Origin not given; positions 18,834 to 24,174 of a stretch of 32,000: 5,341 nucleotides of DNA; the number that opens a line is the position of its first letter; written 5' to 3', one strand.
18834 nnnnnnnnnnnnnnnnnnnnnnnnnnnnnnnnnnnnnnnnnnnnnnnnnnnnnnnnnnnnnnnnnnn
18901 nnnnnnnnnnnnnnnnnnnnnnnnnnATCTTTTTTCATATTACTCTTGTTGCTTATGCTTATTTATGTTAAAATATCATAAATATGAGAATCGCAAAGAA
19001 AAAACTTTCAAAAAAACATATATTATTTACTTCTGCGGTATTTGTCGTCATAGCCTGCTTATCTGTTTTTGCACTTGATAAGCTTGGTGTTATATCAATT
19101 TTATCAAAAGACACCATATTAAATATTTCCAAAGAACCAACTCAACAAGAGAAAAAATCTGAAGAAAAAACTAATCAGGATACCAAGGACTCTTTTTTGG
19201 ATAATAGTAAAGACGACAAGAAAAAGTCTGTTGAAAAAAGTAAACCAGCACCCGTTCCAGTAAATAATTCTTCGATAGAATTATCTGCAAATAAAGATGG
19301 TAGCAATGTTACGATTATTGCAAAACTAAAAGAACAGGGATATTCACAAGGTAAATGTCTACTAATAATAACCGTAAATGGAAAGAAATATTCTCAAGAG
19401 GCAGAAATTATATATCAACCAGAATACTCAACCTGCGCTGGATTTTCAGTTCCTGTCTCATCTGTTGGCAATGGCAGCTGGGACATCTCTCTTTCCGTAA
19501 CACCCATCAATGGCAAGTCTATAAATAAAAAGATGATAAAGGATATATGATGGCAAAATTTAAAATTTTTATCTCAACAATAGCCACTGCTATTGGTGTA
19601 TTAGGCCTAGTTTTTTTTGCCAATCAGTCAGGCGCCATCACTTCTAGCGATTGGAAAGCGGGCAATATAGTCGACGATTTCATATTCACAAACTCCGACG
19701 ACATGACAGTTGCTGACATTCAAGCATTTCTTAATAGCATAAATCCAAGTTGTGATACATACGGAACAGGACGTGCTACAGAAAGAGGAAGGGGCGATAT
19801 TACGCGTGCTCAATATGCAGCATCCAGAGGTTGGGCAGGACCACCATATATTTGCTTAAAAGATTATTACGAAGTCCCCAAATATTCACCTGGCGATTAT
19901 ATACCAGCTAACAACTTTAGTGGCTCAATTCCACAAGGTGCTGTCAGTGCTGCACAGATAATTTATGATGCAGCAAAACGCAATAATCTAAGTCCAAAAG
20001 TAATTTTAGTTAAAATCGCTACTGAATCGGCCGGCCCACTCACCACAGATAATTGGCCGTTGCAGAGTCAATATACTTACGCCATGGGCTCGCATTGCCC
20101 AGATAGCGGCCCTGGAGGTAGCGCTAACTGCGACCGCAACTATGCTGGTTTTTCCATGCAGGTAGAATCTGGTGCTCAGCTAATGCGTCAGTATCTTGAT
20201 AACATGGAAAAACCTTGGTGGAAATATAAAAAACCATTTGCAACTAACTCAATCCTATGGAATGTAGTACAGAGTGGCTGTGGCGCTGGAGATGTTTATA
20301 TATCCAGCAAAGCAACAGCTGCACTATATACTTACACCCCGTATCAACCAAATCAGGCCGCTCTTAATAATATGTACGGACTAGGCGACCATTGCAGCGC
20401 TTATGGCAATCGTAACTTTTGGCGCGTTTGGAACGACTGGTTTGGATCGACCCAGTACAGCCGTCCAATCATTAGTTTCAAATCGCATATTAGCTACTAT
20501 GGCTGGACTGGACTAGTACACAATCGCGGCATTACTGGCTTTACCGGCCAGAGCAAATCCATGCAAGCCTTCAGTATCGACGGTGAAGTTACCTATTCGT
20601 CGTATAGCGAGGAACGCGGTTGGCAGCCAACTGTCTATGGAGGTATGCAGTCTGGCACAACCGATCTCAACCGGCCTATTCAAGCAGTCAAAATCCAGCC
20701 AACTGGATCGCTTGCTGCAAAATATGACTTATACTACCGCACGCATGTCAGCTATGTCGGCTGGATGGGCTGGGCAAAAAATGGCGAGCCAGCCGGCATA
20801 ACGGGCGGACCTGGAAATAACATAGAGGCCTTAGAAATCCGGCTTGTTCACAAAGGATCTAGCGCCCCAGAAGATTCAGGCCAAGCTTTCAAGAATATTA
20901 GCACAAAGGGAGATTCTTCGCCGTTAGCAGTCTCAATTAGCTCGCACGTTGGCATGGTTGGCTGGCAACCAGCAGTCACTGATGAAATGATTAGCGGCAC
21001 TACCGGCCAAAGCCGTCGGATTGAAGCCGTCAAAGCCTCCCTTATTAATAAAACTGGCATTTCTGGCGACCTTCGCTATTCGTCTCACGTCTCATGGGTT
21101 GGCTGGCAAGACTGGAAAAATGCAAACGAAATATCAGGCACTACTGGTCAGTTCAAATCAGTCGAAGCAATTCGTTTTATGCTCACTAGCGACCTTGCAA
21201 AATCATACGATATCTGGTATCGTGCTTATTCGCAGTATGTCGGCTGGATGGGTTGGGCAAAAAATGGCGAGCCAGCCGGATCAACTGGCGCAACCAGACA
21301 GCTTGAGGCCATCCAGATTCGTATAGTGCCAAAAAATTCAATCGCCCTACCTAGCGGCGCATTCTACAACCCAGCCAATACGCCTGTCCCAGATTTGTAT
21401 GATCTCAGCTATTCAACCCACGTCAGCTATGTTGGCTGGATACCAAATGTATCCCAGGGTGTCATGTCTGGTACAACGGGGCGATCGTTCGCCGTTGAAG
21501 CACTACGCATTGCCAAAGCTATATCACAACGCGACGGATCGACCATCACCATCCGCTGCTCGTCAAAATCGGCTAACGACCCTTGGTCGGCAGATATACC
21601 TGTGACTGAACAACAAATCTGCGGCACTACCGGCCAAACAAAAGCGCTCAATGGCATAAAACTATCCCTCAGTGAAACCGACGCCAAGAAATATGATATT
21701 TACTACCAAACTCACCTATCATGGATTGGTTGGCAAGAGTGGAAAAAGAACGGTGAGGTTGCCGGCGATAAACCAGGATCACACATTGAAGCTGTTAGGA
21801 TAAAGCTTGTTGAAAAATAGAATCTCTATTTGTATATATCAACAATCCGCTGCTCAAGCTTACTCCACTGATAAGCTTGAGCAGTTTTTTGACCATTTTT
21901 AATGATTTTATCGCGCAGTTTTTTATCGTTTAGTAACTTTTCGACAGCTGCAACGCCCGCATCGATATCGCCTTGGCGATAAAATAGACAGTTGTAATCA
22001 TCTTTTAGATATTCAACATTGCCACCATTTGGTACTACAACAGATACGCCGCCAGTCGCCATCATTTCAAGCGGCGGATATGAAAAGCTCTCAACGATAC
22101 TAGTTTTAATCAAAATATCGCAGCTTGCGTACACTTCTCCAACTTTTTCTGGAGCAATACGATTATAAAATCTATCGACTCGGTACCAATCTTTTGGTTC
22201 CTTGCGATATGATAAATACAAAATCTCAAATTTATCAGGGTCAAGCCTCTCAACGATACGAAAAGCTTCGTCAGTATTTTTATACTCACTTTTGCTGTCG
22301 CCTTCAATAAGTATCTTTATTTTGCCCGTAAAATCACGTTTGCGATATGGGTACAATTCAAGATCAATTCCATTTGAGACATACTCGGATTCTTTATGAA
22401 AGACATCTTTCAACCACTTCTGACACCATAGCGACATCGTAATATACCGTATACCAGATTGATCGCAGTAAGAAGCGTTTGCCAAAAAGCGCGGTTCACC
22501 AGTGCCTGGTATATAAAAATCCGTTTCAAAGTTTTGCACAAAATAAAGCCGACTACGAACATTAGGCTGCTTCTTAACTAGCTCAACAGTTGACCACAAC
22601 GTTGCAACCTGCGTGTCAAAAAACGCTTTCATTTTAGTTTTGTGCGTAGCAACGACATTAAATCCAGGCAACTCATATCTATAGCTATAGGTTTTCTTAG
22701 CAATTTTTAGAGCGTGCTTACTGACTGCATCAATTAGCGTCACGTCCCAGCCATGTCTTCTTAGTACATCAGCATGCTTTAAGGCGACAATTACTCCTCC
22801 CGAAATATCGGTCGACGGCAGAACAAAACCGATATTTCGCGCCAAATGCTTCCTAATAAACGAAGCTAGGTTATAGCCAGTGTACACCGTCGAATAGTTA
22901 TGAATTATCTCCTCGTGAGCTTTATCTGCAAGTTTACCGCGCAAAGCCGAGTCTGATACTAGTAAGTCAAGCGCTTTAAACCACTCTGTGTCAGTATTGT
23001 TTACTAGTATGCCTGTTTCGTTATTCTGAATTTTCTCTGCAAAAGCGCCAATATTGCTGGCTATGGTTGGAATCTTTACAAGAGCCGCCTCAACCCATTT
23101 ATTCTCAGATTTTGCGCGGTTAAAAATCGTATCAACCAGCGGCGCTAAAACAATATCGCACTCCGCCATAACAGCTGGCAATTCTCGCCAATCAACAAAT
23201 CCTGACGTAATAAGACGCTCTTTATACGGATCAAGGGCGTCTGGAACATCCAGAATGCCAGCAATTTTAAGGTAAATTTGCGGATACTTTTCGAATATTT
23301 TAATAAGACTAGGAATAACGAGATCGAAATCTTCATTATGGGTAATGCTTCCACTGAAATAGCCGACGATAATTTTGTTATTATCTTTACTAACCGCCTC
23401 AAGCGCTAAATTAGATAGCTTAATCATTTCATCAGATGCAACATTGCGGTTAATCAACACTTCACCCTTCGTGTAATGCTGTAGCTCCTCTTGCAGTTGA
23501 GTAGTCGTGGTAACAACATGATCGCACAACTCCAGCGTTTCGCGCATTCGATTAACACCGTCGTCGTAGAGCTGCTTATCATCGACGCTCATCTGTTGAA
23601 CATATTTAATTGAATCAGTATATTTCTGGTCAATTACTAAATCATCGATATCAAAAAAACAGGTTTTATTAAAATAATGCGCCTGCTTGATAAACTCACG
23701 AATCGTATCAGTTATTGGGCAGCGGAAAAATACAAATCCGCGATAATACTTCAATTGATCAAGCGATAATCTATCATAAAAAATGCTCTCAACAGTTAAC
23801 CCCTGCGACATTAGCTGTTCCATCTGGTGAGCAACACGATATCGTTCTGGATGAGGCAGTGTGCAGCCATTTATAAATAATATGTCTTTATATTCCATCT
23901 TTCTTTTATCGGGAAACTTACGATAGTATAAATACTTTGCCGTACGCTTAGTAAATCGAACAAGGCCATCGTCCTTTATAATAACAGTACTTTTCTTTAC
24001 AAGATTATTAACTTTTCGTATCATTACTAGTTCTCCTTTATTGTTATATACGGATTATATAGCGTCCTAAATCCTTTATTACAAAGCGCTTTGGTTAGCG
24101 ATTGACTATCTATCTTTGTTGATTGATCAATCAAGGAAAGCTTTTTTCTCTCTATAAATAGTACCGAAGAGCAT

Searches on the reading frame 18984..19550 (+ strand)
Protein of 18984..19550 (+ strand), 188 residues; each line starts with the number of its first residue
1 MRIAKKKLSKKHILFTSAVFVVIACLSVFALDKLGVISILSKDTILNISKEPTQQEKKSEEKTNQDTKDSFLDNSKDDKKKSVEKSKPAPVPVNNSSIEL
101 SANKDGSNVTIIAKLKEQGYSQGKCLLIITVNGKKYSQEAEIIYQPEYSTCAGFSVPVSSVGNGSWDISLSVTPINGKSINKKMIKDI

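Call 4: search_protein_families(library=pfam, proteins=[window:18984-19550:+], max_evalue=0.01)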
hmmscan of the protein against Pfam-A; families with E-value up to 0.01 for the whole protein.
window:18984-19550:+ (188 aa): 0 families

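Call 38: search_protein_families(library=ncbifam, proteins=[window:18984-19550:+], max_evalue=0.01)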
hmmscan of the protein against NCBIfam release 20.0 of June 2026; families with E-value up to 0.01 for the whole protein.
window:18984-19550:+ (188 aa): 0 families

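Call 60: search_protein_families(library=pfam, proteins=[window:18984-19550:+], max_evalue=10)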
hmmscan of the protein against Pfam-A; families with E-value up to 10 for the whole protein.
window:18984-19550:+ (188 aa): 2 families
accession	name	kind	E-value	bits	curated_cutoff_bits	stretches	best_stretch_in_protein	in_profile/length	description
PF03785.20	Peptidase_C25_C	-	0.086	13.1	25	1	86-111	7-32/79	Peptidase family C25, C terminal ig-like domain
PF02711.19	Pap_E4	-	0.16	13.4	27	1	52-111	30-92/96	E4 protein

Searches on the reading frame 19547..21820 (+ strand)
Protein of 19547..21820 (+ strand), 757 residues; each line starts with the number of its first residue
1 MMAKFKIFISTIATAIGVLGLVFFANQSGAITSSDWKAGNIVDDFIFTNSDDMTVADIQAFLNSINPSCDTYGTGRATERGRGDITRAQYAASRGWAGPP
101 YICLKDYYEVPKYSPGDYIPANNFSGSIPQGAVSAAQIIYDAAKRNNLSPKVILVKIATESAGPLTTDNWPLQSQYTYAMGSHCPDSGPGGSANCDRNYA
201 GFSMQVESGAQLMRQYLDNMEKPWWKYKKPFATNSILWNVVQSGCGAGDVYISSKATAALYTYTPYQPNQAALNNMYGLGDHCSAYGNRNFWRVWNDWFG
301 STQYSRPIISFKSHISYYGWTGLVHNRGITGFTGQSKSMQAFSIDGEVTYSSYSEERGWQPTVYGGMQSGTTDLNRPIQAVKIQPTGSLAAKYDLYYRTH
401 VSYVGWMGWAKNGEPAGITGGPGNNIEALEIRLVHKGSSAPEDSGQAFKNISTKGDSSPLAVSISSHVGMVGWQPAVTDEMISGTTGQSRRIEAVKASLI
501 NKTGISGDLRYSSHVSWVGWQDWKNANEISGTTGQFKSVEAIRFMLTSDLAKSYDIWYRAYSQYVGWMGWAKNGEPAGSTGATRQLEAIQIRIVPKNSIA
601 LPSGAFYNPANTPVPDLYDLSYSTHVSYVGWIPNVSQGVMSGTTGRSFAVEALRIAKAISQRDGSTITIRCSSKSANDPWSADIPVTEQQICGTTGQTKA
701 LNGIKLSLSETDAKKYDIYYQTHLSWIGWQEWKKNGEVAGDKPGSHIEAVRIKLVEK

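Call 4: search_protein_families(library=pfam, proteins=[window:19547-21820:+], max_evalue=0.01)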
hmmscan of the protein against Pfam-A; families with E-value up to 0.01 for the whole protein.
window:19547-21820:+ (757 aa): 1 family
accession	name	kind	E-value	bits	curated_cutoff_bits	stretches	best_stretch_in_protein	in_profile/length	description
PF07538.16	ChW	-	2.4e-76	251.7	22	9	562-594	2-34/35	Clostridial hydrophobic W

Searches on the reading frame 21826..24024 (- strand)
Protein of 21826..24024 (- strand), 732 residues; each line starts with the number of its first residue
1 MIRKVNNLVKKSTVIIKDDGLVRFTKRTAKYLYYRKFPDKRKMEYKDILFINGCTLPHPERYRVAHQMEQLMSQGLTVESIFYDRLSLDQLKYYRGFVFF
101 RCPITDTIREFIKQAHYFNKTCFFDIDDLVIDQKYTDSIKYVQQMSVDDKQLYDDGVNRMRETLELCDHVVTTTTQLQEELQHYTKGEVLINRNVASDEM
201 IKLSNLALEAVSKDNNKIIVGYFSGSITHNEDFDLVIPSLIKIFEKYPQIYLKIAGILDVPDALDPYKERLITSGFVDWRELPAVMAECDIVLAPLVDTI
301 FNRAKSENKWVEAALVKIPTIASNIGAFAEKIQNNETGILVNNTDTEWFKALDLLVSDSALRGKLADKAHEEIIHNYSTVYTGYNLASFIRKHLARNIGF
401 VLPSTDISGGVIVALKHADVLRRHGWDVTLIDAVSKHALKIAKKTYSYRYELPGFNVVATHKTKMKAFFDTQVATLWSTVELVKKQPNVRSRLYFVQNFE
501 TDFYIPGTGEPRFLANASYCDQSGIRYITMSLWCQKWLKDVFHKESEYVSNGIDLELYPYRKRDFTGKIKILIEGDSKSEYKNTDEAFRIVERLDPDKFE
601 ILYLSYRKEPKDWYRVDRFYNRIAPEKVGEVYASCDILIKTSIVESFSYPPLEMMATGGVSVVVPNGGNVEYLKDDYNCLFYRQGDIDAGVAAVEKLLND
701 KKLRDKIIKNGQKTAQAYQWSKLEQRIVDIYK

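Call 4: search_protein_families(library=pfam, proteins=[window:21826-24024:-], max_evalue=0.01)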
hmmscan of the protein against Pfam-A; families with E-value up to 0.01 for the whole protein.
window:21826-24024:- (732 aa): 3 families
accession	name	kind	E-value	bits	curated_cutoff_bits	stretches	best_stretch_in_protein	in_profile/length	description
PF00534.26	Glycos_transf_1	-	4.2e-28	98.5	26.4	2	618-713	76-171/172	Glycosyl transferases group 1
PF13692.12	Glyco_trans_1_4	-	2.7e-24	86.5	27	2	223-357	6-141/142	Glycosyl transferases group 1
PF13524.12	Glyco_trans_1_2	-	1.2e-13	51.7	25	2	612-718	23-132/144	Glycosyl transferase-like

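Call 38: search_protein_families(library=ncbifam, proteins=[window:21826-24024:-], max_evalue=0.01)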
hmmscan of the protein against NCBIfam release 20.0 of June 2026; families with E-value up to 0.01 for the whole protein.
window:21826-24024:- (732 aa): 21 families
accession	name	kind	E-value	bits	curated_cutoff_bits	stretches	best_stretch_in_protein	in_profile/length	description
NF038229.1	Glyco4_Geo_Pelo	equivalog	4.3e-15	55.6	400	2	618-725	221-327/338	GPMC system family 4 glycosyltransferase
TIGR03999.1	thiol_BshA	equivalog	1.5e-14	53.8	273.7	2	626-731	264-370/375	N-acetyl-alpha-D-glucosaminyl L-malate synthase BshA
TIGR04063.1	stp3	hypoth_equivalog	4.5e-13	48.8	442.05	2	619-731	274-392/397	TIGR04063 family PEP-CTERM/XrtA system glycosyltransferase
TIGR03088.1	stp2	hypoth_equivalog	5e-13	48.8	409.05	2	627-731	265-370/374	TIGR03088 family PEP-CTERM/XrtA system glycosyltransferase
TIGR03449.1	mycothiol_MshA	equivalog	1.4e-11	43.9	462.5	2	618-732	287-401/406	D-inositol-3-phosphate glycosyltransferase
NF041876.1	EPS_EpsE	equivalog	4.1e-11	42.8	400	2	311-379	313-382/389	exopolysaccharide biosynthesis GT4 family glycosyltransferase EpsE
TIGR02149.1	glgA_Coryne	subfamily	1.9e-10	40.4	302.4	1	621-732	270-388/391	glycogen synthase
NF053787.1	GlcN_PG_synth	equivalog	8.9e-09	34.6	480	1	570-731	198-356/361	N-acetylglucosaminyl phosphatidylglycerol synthase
TIGR04047.1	MSMEG_0565_glyc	hypoth_equivalog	1.1e-07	31.3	259.85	1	627-732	269-372/373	MSMEG_0565 family glycosyltransferase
NF047880.1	glyco_SdgA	exception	2.7e-07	29.5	800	1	628-723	383-479/488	serine-aspartate repeat adhesin O-glycosyltransferase SdgA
NF050056.1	ProtGlycPglH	equivalog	7.2e-07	28.6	600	1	627-730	245-349/354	GalNAc-alpha-(1->4)-GalNAc-alpha-(1->3)-diNAcBac-PP-undecaprenol alpha-1,4-N-acetyl-D-galactosaminyltransferase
TIGR04157.1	glyco_rSAM_CFB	subfamily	3.8e-06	26.2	400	1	619-712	285-386/406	TIGR04157 family glycosyltransferase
NF047684.1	TeichurnBiosyTuaC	equivalog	4.5e-06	25.8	550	0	310-383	306-379/391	teichuronic acid biosynthesis protein TuaC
NF012028.0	PRK15484.1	subfamily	1.2e-05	24.5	618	1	623-727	265-371/380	lipopolysaccharide N-acetylglucosaminyltransferase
NF038295.1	EPS_HpsP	equivalog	3.3e-05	23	550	0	631-732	284-385/388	hormogonium polysaccharide biosynthesis glycosyltransferase HpsP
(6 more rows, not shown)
